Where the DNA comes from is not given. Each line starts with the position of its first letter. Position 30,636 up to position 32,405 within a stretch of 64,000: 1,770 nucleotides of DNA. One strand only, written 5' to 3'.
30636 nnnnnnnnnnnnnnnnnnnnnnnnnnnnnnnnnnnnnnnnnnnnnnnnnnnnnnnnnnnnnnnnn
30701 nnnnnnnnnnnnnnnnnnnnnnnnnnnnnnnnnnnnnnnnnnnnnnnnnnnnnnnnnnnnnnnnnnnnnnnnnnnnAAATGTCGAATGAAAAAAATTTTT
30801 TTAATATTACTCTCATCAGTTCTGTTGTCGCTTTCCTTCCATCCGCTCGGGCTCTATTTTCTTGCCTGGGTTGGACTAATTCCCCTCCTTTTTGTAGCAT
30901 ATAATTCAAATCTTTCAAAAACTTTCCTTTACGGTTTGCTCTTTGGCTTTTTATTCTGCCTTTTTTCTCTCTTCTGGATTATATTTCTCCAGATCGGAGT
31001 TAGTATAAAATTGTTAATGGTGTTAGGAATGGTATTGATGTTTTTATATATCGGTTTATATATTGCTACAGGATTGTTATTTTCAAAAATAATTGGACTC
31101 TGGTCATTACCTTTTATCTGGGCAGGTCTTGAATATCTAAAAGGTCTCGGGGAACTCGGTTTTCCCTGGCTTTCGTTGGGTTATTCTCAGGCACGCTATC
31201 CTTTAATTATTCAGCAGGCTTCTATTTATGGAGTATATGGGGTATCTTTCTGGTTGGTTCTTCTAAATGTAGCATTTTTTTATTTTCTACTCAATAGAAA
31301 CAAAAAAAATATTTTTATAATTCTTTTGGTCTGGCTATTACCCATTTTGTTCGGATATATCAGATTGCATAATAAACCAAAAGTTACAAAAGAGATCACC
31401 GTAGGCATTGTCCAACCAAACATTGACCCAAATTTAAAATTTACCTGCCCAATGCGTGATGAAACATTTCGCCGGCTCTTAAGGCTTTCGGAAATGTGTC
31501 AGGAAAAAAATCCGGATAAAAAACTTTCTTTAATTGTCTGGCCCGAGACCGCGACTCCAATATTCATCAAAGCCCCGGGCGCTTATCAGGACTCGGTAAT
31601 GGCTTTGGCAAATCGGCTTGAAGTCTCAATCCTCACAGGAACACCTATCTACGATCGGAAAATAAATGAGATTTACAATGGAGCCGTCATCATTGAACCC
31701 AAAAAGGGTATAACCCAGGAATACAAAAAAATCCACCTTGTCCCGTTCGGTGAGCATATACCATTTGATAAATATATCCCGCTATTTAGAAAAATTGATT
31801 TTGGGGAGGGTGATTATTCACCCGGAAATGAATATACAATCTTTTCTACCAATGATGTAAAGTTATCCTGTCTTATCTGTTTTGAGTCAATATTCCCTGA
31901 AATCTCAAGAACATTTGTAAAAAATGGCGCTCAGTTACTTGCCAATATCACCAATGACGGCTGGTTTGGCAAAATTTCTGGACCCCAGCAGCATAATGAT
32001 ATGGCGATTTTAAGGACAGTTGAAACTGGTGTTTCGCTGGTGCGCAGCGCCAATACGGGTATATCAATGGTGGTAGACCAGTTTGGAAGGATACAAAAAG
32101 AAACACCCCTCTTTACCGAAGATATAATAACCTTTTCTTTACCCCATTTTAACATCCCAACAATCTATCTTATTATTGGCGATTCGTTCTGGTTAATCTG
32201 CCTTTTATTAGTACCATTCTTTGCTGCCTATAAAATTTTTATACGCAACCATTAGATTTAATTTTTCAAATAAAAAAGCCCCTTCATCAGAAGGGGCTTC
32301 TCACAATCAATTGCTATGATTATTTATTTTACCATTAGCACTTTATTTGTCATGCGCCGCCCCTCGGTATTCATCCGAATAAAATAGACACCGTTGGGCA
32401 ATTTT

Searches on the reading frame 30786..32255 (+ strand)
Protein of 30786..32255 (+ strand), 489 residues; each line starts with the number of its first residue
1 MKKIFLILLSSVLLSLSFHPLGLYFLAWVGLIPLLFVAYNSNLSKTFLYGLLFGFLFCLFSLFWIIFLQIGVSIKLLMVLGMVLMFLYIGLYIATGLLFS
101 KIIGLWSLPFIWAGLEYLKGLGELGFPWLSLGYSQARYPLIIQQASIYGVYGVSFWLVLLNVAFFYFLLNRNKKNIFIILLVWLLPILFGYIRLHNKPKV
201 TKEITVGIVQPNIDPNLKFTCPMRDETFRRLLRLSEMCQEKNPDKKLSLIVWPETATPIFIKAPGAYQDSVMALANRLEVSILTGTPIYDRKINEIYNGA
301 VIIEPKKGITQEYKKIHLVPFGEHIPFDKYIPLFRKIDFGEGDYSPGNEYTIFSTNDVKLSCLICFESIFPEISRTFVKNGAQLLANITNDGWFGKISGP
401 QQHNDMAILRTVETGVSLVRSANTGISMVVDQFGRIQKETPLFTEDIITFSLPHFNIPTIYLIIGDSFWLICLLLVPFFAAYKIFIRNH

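Call 40: search_protein_families(library=ncbifam, proteins=[window:30786-32255:+], max_evalue=0.000001)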
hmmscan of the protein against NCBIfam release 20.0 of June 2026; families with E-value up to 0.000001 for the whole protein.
window:30786-32255:+ (489 aa): 4 families
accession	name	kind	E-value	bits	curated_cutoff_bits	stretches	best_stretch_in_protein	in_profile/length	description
TIGR00546.1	lnt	equivalog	6.5e-104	348.2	132.9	1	53-436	1-395/395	apolipoprotein N-acyltransferase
NF008934.0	PRK12291.1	equivalog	8.8e-28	97.7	427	1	8-431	23-410/419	apolipoprotein N-acyltransferase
NF040852.1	nitrile_Arch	equivalog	7.7e-12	44.9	500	1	268-390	68-171/262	nitrilase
TIGR03381.1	agmatine_aguB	equivalog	6.1e-07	29.1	410.25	1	271-388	71-173/279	N-carbamoylputrescine amidase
